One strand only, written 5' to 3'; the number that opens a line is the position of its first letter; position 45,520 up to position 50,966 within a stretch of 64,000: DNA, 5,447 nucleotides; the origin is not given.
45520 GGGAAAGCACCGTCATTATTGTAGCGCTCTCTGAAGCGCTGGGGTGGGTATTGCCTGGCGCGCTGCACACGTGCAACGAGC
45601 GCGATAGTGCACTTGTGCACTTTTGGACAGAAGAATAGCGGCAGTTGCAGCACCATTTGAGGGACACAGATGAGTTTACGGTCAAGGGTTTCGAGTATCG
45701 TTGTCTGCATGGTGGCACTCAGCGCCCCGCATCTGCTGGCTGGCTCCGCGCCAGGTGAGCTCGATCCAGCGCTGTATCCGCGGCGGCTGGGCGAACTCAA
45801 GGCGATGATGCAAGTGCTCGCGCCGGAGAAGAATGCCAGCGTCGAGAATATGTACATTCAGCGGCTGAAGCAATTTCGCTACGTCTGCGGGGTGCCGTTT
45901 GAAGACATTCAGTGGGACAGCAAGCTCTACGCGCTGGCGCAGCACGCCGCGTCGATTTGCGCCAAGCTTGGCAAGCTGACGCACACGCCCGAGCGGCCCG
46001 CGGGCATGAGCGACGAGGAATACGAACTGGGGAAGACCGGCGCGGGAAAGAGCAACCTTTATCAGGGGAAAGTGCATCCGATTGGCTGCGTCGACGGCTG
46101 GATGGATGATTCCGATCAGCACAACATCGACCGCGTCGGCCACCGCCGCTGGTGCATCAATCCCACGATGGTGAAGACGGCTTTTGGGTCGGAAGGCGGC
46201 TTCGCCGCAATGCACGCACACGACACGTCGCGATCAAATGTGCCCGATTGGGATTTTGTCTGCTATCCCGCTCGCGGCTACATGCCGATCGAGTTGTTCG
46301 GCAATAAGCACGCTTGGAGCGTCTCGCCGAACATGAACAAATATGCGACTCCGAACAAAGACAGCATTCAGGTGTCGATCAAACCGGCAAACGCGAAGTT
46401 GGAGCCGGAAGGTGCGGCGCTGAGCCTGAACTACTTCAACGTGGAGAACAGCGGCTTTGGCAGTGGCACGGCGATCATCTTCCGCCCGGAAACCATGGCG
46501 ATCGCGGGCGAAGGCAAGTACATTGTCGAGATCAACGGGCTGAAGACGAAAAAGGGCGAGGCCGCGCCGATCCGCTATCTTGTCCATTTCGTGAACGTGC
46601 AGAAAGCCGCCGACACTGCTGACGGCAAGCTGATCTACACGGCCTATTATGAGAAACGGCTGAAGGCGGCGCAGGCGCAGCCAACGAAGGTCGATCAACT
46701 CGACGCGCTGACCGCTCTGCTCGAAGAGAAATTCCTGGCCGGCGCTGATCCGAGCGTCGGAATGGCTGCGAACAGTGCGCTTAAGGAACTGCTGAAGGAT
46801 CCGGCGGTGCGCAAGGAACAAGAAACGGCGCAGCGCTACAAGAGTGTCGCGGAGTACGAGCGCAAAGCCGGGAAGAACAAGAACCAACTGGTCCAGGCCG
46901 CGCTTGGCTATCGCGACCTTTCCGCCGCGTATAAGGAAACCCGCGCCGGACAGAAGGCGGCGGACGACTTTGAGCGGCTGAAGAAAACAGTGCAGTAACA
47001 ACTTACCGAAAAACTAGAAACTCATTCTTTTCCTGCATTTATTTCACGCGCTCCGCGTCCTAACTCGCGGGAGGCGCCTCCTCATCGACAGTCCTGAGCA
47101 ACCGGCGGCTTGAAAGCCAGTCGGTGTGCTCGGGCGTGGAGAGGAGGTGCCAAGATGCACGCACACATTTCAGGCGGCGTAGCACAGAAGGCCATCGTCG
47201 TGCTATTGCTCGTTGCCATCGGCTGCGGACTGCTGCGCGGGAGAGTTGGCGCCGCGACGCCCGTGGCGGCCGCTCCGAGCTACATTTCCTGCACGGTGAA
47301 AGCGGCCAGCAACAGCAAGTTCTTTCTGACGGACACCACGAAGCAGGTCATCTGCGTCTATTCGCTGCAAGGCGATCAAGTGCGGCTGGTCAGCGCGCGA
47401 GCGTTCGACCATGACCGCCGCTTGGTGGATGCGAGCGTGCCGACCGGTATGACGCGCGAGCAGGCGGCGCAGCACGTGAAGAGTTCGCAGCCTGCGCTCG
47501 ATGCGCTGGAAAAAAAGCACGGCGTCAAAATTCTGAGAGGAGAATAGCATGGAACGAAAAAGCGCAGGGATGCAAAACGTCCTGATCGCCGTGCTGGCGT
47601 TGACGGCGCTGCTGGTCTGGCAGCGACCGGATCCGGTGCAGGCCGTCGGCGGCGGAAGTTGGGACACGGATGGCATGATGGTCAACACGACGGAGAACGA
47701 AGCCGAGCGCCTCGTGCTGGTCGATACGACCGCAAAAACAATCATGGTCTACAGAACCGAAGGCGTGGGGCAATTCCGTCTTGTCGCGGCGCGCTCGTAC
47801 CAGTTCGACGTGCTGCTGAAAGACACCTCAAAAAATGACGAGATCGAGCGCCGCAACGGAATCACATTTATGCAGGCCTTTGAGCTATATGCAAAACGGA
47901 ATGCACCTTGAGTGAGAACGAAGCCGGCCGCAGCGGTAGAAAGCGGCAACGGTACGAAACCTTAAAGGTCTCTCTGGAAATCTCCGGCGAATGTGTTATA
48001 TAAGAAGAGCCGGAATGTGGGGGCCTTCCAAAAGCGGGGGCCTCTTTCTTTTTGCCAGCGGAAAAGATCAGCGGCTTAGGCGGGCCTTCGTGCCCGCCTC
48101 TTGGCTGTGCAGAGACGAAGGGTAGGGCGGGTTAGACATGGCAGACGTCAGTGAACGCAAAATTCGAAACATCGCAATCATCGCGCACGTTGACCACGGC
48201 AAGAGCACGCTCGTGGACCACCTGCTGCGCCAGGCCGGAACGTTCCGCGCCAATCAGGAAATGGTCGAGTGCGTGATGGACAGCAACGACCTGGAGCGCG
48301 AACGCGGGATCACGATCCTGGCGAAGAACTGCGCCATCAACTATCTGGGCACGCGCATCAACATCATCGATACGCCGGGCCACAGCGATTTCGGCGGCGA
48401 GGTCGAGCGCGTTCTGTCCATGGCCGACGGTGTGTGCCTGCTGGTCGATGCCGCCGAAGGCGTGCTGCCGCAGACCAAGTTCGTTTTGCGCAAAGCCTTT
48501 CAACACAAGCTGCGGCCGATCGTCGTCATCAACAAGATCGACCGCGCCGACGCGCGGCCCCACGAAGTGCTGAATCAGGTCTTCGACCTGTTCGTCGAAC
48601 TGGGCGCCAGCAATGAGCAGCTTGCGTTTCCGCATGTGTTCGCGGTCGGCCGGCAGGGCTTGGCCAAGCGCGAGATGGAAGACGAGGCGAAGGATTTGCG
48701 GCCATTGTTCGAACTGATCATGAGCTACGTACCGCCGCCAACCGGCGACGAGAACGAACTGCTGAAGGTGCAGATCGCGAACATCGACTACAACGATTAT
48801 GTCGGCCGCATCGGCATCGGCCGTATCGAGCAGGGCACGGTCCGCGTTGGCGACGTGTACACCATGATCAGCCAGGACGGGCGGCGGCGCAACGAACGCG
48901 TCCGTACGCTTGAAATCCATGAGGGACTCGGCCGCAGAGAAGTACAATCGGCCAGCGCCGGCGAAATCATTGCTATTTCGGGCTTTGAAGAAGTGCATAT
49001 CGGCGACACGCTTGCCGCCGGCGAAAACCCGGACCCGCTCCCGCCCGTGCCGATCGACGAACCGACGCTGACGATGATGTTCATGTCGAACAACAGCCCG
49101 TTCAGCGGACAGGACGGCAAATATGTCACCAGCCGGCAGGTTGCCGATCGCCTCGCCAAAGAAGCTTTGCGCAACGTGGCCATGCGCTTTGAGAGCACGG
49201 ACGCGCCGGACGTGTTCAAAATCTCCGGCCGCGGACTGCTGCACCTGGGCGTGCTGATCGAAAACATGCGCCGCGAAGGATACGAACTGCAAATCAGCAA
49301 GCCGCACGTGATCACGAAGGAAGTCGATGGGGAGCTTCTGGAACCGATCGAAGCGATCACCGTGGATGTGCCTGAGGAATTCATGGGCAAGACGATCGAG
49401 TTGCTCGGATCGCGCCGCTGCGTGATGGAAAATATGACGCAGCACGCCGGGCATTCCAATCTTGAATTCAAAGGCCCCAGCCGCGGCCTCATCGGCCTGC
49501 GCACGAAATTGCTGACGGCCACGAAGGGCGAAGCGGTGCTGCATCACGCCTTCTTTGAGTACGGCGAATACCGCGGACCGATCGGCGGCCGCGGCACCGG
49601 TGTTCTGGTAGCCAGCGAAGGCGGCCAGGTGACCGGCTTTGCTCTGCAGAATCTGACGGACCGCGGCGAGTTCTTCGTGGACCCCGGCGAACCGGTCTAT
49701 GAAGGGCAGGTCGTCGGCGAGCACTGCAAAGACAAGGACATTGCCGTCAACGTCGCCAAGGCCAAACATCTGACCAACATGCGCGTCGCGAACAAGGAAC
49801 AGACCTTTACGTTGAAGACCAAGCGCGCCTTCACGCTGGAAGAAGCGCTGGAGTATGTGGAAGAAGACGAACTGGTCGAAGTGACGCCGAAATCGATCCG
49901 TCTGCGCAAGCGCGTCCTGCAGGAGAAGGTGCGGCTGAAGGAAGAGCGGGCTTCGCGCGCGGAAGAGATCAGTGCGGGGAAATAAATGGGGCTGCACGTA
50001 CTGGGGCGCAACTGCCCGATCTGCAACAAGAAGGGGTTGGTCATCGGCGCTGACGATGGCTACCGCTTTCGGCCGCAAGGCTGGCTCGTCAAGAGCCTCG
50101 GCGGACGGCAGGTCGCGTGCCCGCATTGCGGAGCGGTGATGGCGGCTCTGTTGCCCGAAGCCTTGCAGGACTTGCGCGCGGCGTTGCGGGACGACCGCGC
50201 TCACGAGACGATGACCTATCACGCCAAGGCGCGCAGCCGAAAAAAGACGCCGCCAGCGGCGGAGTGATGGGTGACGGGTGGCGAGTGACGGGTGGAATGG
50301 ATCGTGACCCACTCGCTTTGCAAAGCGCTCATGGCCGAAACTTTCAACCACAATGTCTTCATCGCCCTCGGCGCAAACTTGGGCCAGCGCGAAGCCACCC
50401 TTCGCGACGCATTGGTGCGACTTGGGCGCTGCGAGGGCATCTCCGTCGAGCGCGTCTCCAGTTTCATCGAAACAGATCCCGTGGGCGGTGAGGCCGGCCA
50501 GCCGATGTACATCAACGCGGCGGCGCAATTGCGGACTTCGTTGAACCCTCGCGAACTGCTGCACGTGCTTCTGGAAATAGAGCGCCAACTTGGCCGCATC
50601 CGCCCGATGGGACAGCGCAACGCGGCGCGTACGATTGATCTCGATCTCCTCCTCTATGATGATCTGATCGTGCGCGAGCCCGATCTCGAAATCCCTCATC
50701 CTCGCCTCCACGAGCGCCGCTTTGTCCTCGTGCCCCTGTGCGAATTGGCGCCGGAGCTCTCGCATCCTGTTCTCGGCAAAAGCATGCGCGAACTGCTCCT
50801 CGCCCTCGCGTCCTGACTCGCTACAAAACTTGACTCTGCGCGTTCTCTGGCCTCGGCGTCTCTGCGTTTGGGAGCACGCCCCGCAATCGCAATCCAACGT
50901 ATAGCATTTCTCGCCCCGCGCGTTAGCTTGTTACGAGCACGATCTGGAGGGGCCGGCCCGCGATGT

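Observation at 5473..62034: About 13 families of mostly heptameric tandem 'word' repeats fill nearly every intergenic gap, often as inverted arms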

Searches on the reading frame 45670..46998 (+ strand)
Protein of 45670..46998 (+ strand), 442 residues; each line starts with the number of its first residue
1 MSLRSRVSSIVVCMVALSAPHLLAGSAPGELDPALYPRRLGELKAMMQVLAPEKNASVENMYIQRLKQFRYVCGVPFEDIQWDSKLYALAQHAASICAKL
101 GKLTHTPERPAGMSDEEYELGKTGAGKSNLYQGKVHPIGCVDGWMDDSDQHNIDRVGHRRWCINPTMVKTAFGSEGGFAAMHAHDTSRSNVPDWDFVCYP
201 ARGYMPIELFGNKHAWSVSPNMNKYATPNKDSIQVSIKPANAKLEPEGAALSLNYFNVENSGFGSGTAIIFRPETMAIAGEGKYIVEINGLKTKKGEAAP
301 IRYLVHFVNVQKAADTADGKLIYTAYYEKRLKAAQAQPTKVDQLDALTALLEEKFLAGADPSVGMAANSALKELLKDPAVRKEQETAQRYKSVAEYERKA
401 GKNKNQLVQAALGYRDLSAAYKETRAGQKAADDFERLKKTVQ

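Call 19: search_protein_families(library=pfam, max_evalue=0.01, proteins=[window:45670-46998:+])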
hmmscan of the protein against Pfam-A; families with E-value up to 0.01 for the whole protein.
window:45670-46998:+ (442 aa): 1 family
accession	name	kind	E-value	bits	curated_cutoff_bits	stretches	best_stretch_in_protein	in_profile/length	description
PF00188.32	CAP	-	1.8e-06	29.2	21.1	1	79-174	15-102/117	Cysteine-rich secretory protein family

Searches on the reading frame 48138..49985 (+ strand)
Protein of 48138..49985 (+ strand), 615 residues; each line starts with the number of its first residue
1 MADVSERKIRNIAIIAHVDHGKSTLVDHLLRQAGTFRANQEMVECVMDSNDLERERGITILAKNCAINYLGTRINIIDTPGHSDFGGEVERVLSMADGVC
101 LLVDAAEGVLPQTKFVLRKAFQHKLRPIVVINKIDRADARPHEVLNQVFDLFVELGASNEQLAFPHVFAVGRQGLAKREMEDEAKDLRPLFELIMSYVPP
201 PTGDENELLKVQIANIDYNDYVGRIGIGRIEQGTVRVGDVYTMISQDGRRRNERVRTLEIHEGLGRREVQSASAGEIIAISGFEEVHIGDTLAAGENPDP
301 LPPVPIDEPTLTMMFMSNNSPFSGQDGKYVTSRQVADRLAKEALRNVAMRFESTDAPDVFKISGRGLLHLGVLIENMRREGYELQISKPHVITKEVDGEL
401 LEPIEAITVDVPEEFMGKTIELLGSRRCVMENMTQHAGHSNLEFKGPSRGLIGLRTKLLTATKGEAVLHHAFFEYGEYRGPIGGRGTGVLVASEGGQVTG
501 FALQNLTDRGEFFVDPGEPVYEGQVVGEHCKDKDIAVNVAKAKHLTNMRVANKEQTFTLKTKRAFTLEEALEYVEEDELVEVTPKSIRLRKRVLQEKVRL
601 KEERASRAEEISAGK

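Call 10: search_protein_families(library=pfam, proteins=[window:48138-49985:+])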
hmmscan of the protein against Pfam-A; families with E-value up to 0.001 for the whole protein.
window:48138-49985:+ (615 aa): 6 families
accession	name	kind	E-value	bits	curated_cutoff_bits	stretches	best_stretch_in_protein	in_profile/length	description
PF00009.33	GTP_EFTU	-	1e-53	182.2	26.5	1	8-199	2-187/188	Elongation factor Tu GTP binding domain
PF21018.2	BipA_C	-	2.8e-44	149.8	23.8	1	487-595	1-109/110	TypA/BipA C-terminal domain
PF00679.30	EFG_C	-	2.5e-20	72.8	27.9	1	399-480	1-83/89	Elongation factor G C-terminus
PF03144.31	GTP_EFTU_D2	-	6.4e-11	43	30.3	1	223-293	1-73/73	Elongation factor Tu domain 2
PF22042.2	EF-G_D2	-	5.7e-09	36.4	27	1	212-294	5-83/84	Elongation factor G domain 2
PF01926.29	MMR_HSR1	-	2.7e-06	27.9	21.9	1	12-133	2-113/113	50S ribosome-binding GTPase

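Call 15: find_related_loci(query=window:48138-49985:+, collection=genome_contigs, flank=10000)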
Query window:48138-49985:+ (615 aa) in genome_contigs; peptide patterns used: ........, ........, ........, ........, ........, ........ (x = any residue, [..] = any of these).
222 stretches matched a pattern; 202 encode a relative of the query (tblastn E <= 1e-3); the best 80 are kept; 80 distinct loci.
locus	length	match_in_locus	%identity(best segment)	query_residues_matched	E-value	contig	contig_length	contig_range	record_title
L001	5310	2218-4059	85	4-615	0e+0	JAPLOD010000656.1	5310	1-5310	MAG: Planctomycetota bacterium isolate LacPavin_0920_SED3_MAG_65_12 LacPavin_0920_SED3_scaffold_4273318, whole genome sh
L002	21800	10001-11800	84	5-604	0e+0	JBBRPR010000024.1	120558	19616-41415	MAG: Planctomycetota bacterium isolate La1_metabat2.451 LA1C_B2.451_k141_1702958L_120558_cov_22.9920, whole genome shotg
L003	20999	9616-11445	83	1-610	0e+0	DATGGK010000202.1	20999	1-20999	MAG TPA_asm: Planctomycetota bacterium isolate SMAG_U9752 k141_1210009, whole genome shotgun sequence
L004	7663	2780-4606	82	6-613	0e+0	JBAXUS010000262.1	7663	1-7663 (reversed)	MAG: Planctomycetota bacterium isolate ELA667 MAG667_262, whole genome shotgun sequence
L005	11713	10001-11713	86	1-571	0e+0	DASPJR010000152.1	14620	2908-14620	MAG TPA_asm: Planctomycetota bacterium isolate SMAG_U12015 k141_358582, whole genome shotgun sequence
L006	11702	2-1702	81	48-613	0e+0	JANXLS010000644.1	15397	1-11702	MAG: Planctomycetota bacterium isolate 336R_concoct_248_sub 336R_k141_1134779, whole genome shotgun sequence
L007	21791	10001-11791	73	8-604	0e+0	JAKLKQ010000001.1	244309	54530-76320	MAG: Planctomycetota bacterium isolate MAG.432 MAG.432-NODE_1_length_244309_cov_6.812121, whole genome shotgun sequence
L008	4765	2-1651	67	65-614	0e+0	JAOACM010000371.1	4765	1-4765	MAG: Planctomycetota bacterium isolate SKW208 NODE_366_length_4823_cov_4.236199, whole genome shotgun sequence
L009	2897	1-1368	80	162-615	0e+0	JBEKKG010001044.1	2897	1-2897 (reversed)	MAG: Planctomycetota bacterium isolate SPRUCE 341 SPRUCE_341_1044, whole genome shotgun sequence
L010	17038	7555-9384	82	6-614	0e+0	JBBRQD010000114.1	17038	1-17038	MAG: Planctomycetota bacterium isolate metawrap_la1_16 W_la1_16_k141_2039517L_17038_cov_19.9839, whole genome shotgun se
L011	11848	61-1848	59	9-604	0e+0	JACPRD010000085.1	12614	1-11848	MAG: Planctomycetota bacterium isolate NC_groundwater_670_Ag_B-0.1um_68_49 B_1_S1_Biohub_coassembly_k141_2109908, whole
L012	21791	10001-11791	57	9-609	0e+0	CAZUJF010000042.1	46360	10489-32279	MAG TPA_asm: uncultured Planctomycetales bacterium isolate SRP292972_co2_155 genome assembly, contig: NODE_674_length_46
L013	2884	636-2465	57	4-607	0e+0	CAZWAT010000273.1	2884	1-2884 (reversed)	MAG TPA_asm: uncultured Planctomycetaceae bacterium isolate binchicken_co139_38 genome assembly, contig: NODE_92865_leng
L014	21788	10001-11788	58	10-605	0e+0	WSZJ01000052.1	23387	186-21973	MAG: Planctomycetota bacterium isolate X3_MetaBAT.40 scaffold_1233, whole genome shotgun sequence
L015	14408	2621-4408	58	9-604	0e+0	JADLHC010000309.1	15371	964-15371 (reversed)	MAG: Planctomycetia bacterium isolate SJ466 c_000001791651, whole genome shotgun sequence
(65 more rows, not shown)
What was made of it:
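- On Heptanucleotide long SSR / STRR class: The host is Planctomycetota (call 15) and the words differ.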

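Call 32: find_encoding_contigs(protein=window:48138-49985:+, flank=10000, max_places=10)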
Protein window:48138-49985:+ (615 aa): 1 contig read that carries it; 1 place shown.
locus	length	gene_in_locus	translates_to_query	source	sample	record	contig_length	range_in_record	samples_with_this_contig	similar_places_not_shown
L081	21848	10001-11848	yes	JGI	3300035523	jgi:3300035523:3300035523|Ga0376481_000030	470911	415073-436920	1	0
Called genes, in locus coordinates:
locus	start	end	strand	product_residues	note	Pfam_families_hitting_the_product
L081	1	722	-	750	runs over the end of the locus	-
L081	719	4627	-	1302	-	PF06452:CBM9_1 (faint), PF13360:PQQ_2 (faint)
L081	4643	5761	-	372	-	PF00392:GntR, PF14502:HTH_41 (weak), PF13377:Peripla_BP_3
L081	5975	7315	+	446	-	-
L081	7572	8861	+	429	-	PF00188:CAP (weak)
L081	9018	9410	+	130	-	-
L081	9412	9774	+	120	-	-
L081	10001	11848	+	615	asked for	PF00009:GTP_EFTU, PF01926:MMR_HSR1 (weak), PF22042:EF-G_D2, PF03144:GTP_EFTU_D2, PF00679:EFG_C, PF21018:BipA_C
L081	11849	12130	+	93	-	-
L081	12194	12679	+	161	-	PF01288:HPPK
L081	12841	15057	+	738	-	PF00664:ABC_membrane, PF00005:ABC_tran, PF02463:SMC_N (weak)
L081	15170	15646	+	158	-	PF08909:DUF1854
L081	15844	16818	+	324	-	PF00226:DnaJ, PF01556:DnaJ_C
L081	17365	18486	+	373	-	PF02415:Chlam_PMP (faint)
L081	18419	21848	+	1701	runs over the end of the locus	PF17803:Cadherin_4, PF17892:Cadherin_5, PF17963:Big_9, PF13385:Laminin_G_3, PF17892:Cadherin_5, PF17963:Big_9, PF17892:Cadherin_5, PF17963:Big_9, +15 more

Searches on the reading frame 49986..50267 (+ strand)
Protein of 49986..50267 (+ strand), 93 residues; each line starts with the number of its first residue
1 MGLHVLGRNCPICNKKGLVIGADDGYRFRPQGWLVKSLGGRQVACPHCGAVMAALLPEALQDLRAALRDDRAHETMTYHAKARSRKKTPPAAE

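Call 20: search_protein_families(library=pfam, max_evalue=0.01, proteins=[window:49986-50267:+])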
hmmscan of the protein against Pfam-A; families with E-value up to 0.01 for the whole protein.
window:49986-50267:+ (93 aa): 3 families
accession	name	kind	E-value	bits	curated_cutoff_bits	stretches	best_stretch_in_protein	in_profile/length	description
PF23454.1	Zn_ribbon_Brz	-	0.00023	22.1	27.9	1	41-75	4-39/58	Transcriptional regulator Brz zinc beta ribbon domain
PF22109.2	Zn_ribbon_tTFIIB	-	0.00057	20.2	28.6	0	44-51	11-18/40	Transcription factor IIB, zinc ribbon, Trypanosome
PF14354.12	Lar_restr_allev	-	0.0013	19.4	28.6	1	9-53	5-34/58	Restriction alleviation protein Lar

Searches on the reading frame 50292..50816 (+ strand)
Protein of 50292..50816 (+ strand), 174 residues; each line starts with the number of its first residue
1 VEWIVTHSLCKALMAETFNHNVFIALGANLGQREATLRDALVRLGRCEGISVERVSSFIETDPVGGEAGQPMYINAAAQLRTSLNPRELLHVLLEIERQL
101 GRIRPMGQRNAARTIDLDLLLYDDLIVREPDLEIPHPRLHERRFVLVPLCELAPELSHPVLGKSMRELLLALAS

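Call 20: search_protein_families(library=pfam, max_evalue=0.01, proteins=[window:50292-50816:+])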
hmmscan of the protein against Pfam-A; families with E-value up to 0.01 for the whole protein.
window:50292-50816:+ (174 aa): 1 family
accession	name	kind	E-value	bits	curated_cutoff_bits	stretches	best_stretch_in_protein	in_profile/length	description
PF01288.25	HPPK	-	4.5e-38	130.6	25.7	1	23-154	1-116/116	7,8-dihydro-6-hydroxymethylpterin-pyrophosphokinase (HPPK)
